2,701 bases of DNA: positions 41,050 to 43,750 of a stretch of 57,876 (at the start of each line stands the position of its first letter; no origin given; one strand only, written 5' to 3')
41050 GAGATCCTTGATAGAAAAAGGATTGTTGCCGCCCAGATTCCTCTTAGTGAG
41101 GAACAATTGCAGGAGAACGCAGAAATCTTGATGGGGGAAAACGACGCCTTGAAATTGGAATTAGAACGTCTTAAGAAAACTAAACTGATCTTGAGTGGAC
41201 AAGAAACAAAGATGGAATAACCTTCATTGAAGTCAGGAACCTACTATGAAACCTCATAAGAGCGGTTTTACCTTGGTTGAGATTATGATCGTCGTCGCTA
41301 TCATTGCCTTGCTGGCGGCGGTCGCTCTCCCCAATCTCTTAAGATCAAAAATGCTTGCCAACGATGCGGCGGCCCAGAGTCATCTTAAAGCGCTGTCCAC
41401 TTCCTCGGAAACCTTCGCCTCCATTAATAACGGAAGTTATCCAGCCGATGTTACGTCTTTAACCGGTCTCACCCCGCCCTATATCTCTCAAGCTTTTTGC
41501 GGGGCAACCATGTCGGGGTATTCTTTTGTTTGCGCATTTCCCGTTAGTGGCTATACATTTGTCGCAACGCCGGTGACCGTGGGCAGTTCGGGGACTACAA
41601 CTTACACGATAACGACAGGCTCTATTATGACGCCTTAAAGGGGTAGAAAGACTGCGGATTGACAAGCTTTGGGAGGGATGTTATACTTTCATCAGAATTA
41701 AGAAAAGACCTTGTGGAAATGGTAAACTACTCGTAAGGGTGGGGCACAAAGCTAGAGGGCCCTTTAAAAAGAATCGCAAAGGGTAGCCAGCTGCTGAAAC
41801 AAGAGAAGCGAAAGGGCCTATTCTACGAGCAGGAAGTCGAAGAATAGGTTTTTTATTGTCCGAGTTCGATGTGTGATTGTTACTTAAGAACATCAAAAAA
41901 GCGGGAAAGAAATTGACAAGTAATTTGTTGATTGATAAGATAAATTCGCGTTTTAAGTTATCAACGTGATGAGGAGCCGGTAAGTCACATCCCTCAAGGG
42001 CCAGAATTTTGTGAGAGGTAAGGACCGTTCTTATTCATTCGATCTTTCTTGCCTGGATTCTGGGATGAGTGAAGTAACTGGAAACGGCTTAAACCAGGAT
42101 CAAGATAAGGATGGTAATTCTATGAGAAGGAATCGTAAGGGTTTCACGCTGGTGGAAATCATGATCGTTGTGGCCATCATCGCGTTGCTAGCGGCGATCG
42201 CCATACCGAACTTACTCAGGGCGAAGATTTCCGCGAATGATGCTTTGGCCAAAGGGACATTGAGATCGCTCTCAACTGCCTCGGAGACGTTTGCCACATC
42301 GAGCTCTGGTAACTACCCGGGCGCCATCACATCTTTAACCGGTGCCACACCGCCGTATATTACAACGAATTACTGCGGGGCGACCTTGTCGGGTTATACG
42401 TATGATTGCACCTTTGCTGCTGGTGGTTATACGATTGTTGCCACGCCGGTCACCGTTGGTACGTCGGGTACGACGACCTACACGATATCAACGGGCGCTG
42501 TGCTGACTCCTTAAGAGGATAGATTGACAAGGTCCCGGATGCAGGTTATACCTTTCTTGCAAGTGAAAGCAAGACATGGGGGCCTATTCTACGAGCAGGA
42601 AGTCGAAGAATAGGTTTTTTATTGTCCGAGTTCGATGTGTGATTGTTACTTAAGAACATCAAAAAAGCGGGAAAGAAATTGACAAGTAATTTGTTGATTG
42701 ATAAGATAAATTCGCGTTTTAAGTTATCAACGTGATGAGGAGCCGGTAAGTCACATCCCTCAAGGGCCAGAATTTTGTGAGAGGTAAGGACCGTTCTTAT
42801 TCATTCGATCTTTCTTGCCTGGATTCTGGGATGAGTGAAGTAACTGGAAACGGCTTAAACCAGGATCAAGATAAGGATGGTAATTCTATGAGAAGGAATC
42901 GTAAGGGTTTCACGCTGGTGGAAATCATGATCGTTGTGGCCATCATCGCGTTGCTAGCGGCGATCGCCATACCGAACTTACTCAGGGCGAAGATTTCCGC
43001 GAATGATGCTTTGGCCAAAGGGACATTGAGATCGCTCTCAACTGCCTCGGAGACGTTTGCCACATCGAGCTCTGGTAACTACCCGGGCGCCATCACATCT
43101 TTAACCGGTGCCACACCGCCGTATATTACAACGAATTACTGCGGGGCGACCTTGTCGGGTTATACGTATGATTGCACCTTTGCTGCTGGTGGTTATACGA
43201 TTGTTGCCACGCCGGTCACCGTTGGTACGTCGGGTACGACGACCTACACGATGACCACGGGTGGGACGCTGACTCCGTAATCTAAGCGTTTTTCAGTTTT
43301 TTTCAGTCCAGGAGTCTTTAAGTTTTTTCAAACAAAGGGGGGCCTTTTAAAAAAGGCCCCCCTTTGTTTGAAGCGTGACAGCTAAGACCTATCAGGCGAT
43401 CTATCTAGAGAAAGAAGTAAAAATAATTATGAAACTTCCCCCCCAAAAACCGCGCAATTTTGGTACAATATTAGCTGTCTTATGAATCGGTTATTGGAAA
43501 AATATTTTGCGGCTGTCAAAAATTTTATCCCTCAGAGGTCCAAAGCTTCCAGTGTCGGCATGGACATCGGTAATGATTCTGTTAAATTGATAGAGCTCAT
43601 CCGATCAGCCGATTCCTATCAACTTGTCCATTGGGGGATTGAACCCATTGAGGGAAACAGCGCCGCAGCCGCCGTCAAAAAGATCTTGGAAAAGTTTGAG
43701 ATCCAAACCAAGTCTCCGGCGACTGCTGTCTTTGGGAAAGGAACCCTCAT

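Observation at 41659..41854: Candidate GEMM-I (c-di-GMP-I) riboswitch with its own promoter and terminator, upstream of a type IV pilin gene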

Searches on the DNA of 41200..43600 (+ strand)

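Call 7: search_rna_families(source=window, start=41200, end=43600, threshold=evalue, max_evalue=10, show_alignments=3)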
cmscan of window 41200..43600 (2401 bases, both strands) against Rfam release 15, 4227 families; matches with E-value up to 10: 10.
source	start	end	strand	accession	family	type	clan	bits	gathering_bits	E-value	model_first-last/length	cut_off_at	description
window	41712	41799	+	RF03167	c-di-GMP-I-GGC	Cis-reg; riboswitch;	CL00126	57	59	3.3e-12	1-80/80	no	c-di-GMP-I-GGC riboswitch aptamer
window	43324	43368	+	RF00480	HIV_FE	Cis-reg; frameshift_element;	-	28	45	0.22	1-52/52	no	HIV Ribosomal frameshift signal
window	43313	43380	+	RF00958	mir-498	Gene; miRNA;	-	26.3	85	0.033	1-85/85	no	mir-498 microRNA precursor family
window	43325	43374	-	RF00665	mir-290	Gene; miRNA;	CL00096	25.8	51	0.033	1-70/70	no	mir-290 microRNA precursor family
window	43332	43368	-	RF04157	MIR9486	Gene; miRNA;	-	24.4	100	0.058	1-119/119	no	MIR9486 microRNA precursor family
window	43327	43372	-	RF00958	mir-498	Gene; miRNA;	-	23.6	85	0.16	15-70/85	no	mir-498 microRNA precursor family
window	43322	43379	+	RF00744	mir-361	Gene; miRNA;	-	21.3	70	0.32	1-71/71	no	mir-361 microRNA precursor family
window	43327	43372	-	RF04269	mir-373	Gene; miRNA;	-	19.8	69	1.9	1-69/69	no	mir-373 microRNA precursor family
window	43330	43371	+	RF03851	mir-1002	Gene; miRNA;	-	19.1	85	8.2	26-66/89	no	mir-1002 microRNA precursor family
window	43530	43549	-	RF01133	sR3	Gene; snRNA; snoRNA; CD-box;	-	12.6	41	4.1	36-55/55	no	Small nucleolar RNA sR3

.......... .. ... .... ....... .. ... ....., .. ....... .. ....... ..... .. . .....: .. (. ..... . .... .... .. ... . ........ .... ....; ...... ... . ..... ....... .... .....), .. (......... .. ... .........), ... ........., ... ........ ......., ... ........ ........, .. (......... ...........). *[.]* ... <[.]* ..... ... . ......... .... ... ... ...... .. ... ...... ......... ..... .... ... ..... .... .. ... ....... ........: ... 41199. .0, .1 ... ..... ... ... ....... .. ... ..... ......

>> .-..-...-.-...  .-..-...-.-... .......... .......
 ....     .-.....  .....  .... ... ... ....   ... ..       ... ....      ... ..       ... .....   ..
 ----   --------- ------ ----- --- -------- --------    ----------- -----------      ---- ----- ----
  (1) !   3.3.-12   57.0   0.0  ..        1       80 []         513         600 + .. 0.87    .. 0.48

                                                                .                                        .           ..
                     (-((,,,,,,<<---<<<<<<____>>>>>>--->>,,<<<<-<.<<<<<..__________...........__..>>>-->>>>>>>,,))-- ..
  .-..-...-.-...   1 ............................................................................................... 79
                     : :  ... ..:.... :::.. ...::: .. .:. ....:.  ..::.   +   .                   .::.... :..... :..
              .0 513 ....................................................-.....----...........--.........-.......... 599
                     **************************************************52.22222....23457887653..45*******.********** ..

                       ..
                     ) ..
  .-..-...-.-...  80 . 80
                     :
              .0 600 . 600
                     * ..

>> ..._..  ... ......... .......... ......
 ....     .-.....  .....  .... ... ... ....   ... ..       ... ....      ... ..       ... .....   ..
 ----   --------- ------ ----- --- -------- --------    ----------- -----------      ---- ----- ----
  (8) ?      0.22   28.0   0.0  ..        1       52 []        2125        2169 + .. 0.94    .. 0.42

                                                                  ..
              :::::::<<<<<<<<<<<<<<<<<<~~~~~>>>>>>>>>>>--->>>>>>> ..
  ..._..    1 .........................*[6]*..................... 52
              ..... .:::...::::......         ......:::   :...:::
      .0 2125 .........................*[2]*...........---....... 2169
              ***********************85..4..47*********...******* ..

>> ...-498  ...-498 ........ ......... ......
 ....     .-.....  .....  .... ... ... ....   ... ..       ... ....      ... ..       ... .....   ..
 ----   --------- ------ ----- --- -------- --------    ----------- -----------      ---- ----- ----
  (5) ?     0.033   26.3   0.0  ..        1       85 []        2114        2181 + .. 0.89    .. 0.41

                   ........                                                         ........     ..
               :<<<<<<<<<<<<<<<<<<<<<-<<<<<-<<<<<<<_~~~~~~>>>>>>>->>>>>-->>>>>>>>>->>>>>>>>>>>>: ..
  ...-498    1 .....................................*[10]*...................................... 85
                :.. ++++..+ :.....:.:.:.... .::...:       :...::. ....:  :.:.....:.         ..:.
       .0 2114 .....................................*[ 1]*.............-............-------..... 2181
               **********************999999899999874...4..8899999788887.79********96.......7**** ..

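Call 17: build_rna_model(alignment_id=A2, structure=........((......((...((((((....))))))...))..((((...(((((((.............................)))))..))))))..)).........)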
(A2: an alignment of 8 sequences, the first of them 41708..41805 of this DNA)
Model R1 built from alignment A2 (8 sequences, 113 columns); structure: as given.
model positions 98; base pairs 21; branch points 1; effective number of sequences 1.51; information 0.591 bits per position. Calibrated on 0.2 Mb of random sequence (short: E-values are rough).
structure used (alignment columns):
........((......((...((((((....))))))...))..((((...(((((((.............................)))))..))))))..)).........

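Call 18: search_with_rna_model(model_id=R1, sources=[window, L001, L002, L003, L004, L005, L006, L007, L008, L009, L010, L011, L012, L013, L014, L015, L016, L017, L018, L019, L020, L021, L022, L023, L024, L025, L026, L027, L028, L029, L030, L031, L032, L033, L034, L035, L036, L037, L038, L039, L040, L041, L042, L043, L044, L045, L046, L047, L048, L049, L050, L051, L052, L053, L054, L055, L056, L057, L058, L059, L060, L061, L062, L063, L064, L065, L066, L067, L068, L069, L070, L071, L072, L073, L074, L075, L076, L077, L078, L079, L080], max_evalue=0.1, make_alignment=true)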
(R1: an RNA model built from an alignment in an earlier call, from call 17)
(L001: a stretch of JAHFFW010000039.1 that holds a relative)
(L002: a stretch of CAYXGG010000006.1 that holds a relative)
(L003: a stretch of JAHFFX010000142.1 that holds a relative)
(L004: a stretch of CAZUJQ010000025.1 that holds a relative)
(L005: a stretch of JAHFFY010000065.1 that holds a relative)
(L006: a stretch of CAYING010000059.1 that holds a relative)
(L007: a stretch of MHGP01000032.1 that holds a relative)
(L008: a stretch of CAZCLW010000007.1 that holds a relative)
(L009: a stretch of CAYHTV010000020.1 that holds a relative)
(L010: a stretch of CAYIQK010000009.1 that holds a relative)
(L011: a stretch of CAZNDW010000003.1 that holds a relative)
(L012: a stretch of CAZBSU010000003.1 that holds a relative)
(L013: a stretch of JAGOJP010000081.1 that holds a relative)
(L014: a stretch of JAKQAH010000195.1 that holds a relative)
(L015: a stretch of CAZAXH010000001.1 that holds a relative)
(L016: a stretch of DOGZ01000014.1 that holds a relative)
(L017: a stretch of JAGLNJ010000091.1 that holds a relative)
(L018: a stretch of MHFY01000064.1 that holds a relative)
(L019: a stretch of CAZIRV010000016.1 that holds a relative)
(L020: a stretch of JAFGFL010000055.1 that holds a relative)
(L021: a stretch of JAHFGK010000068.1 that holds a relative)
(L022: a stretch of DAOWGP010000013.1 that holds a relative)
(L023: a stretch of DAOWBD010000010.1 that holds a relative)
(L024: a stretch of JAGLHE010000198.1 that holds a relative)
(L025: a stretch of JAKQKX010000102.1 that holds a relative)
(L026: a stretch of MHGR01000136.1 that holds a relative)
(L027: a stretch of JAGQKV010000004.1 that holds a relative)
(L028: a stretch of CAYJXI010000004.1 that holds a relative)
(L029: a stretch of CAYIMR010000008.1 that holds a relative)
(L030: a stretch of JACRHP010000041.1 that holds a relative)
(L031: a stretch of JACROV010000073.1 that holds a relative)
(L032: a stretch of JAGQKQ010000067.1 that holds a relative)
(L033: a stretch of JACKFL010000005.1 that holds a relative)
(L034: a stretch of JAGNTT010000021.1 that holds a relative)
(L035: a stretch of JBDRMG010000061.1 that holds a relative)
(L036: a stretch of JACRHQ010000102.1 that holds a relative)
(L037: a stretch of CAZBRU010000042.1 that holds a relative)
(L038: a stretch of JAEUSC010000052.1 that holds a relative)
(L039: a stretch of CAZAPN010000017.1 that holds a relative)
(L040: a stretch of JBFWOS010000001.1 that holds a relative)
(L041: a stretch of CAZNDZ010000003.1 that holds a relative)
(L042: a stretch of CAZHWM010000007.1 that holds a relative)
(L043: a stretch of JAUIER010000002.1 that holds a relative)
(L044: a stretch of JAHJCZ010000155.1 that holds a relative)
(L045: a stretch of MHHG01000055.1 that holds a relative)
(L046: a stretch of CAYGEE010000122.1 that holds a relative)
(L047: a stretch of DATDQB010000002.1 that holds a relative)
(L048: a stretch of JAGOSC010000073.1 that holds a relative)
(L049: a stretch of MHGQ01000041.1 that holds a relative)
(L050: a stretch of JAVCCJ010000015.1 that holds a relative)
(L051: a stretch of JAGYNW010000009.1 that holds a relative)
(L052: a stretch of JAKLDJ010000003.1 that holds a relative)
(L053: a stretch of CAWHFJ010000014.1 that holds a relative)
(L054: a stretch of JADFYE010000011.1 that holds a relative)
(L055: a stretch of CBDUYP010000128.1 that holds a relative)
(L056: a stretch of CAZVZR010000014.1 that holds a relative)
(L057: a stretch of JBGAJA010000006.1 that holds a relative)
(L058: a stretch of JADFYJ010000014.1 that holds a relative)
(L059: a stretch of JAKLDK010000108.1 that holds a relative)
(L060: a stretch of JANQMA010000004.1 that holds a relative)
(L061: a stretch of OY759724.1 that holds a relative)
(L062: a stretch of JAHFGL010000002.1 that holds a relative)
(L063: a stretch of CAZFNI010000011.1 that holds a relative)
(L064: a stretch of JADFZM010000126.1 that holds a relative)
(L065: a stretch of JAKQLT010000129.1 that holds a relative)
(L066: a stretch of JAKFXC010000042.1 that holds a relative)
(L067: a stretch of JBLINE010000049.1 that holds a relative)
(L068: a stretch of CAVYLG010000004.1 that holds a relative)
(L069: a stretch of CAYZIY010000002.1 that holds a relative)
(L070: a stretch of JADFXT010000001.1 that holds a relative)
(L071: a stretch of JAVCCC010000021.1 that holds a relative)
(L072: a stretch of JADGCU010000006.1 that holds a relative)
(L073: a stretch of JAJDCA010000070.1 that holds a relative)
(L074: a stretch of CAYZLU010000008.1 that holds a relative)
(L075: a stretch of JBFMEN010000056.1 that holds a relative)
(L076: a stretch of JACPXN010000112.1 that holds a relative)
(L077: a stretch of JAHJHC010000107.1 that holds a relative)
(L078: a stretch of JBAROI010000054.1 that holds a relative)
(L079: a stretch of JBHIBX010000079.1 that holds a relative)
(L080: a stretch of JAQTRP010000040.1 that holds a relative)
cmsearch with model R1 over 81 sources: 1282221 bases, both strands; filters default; matches with E-value up to 0.1: 55.
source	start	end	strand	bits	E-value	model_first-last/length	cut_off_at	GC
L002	3865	3961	+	102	1.4e-22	1-98/98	no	0.51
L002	5000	5096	+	100.9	2.7e-22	1-98/98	no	0.52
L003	4835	4934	+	100.4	3.7e-22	1-98/98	no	0.55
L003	5615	5714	+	99.8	5.2e-22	1-98/98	no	0.55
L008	8735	8832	+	98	1.5e-21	1-98/98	no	0.5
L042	12479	12574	+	95.3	7.3e-21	1-98/98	no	0.4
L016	12324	12424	+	95.1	8.1e-21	1-98/98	no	0.46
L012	7098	7194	+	92.5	3.8e-20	1-98/98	no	0.49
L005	8038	8130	+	91.9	5.5e-20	1-98/98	no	0.47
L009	13497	13606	+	91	9.4e-20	1-98/98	no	0.5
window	41708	41804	+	90.8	1.1e-19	1-98/98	no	0.47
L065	11662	11751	+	87.9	5.7e-19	1-98/98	no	0.42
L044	11623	11713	+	87.3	8.1e-19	1-98/98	no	0.44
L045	12320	12410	+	86.6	1.2e-18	1-98/98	no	0.45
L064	3537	3620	+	85.3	2.6e-18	1-98/98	no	0.46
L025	12922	13027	+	85.2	2.8e-18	1-98/98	no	0.51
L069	17849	17940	+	85.2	2.8e-18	1-98/98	no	0.45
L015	12885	12991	+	84.4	4.5e-18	1-98/98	no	0.53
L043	12238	12335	+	84.4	4.6e-18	1-98/98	no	0.52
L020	14654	14741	+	83.6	7e-18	1-98/98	no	0.47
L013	3860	3966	+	83.5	7.6e-18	1-98/98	no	0.55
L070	12347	12444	+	83.4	8e-18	1-98/98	no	0.46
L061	12921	13024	+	82.8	1.2e-17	1-98/98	no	0.54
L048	5290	5381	+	82.8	1.2e-17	1-98/98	no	0.54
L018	4961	5047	+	82.3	1.5e-17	1-98/98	no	0.44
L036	4207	4331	+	81.2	2.9e-17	1-98/98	no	0.48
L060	4341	4436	+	80.3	4.9e-17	1-98/98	no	0.47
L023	12609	12697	+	80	6.1e-17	1-98/98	no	0.51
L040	12223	12314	+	79.6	7.7e-17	1-98/98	no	0.53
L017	9813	9913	+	79.4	8.7e-17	1-98/98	no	0.5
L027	12201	12292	+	78.5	1.4e-16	1-98/98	no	0.53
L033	12201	12292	+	78.3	1.6e-16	1-98/98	no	0.53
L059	4519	4608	+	78.3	1.6e-16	1-98/98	no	0.47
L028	5556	5665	+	78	1.9e-16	1-98/98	no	0.45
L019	12496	12603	+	77.2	3e-16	1-98/98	no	0.44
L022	12696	12782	+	77.1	3.3e-16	1-98/98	no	0.51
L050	14354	14447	+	76.4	4.9e-16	1-98/98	no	0.4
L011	12221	12334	+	76.3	5.1e-16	1-98/98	no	0.46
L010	11819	11975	+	74.8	1.2e-15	1-98/98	no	0.5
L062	12278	12364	+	73.5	2.6e-15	1-98/98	no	0.48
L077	11288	11385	+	73.2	3.3e-15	1-98/98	no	0.5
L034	12271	12348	+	68.8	4.3e-14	1-98/98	no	0.5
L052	17873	17977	+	62.6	1.7e-12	1-98/98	no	0.55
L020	11926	12022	+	61.5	3.2e-12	1-98/98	no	0.46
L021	9659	9822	+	55.7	9.7e-11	1-98/98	no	0.48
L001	4086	4235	+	53.9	2.7e-10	1-98/98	no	0.53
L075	12959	13126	+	53.6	3.2e-10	1-98/98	no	0.46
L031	12013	12161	+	48.3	7.2e-09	1-98/98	no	0.58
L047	12303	12464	+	47.8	9.7e-09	1-98/98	no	0.56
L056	12286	12355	+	42.1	2.9e-07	1-98/98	no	0.37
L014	7733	7868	+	40.6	7e-07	1-98/98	no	0.44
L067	5450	5589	+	39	1.8e-06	1-98/98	no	0.42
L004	11350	11410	+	34.1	3.2e-05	1-98/98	no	0.46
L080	12856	12937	+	32.1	0.0001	1-98/98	no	0.52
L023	11822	11877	+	23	0.022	1-98/98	no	0.46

Alignment A3: 55 matches aligned to the model, 277 columns, each read 5' to 3' on its own strand. Consensus structure (alignment columns), stored with it:
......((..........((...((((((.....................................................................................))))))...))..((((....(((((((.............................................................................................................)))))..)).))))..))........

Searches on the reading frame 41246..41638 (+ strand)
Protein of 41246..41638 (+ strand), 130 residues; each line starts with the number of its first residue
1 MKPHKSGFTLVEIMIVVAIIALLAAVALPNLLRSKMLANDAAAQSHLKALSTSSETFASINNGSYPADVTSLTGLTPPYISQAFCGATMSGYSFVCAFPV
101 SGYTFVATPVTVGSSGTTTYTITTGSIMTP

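Call 34: search_protein_families(library=pfam, proteins=[window:41246-41638:+], max_evalue=0.001)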
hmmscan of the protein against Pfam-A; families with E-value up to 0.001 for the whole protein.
window:41246-41638:+ (130 aa): 1 family
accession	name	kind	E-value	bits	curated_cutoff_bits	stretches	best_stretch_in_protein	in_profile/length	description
PF07963.17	N_methyl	-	4.4e-09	36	21.2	1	4-28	3-27/27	Prokaryotic N-terminal methylation motif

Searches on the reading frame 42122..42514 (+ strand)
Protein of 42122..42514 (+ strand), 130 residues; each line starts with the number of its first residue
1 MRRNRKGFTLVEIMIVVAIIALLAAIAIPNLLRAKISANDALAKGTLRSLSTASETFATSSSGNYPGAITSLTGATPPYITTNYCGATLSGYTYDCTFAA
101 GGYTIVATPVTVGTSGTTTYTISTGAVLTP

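Call 34: search_protein_families(library=pfam, proteins=[window:42122-42514:+], max_evalue=0.001)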
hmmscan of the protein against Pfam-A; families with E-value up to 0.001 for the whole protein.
window:42122-42514:+ (130 aa): 1 family
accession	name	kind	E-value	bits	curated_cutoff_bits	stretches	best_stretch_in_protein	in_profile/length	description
PF07963.17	N_methyl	-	2.5e-10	39.9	21.2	1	2-28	1-27/27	Prokaryotic N-terminal methylation motif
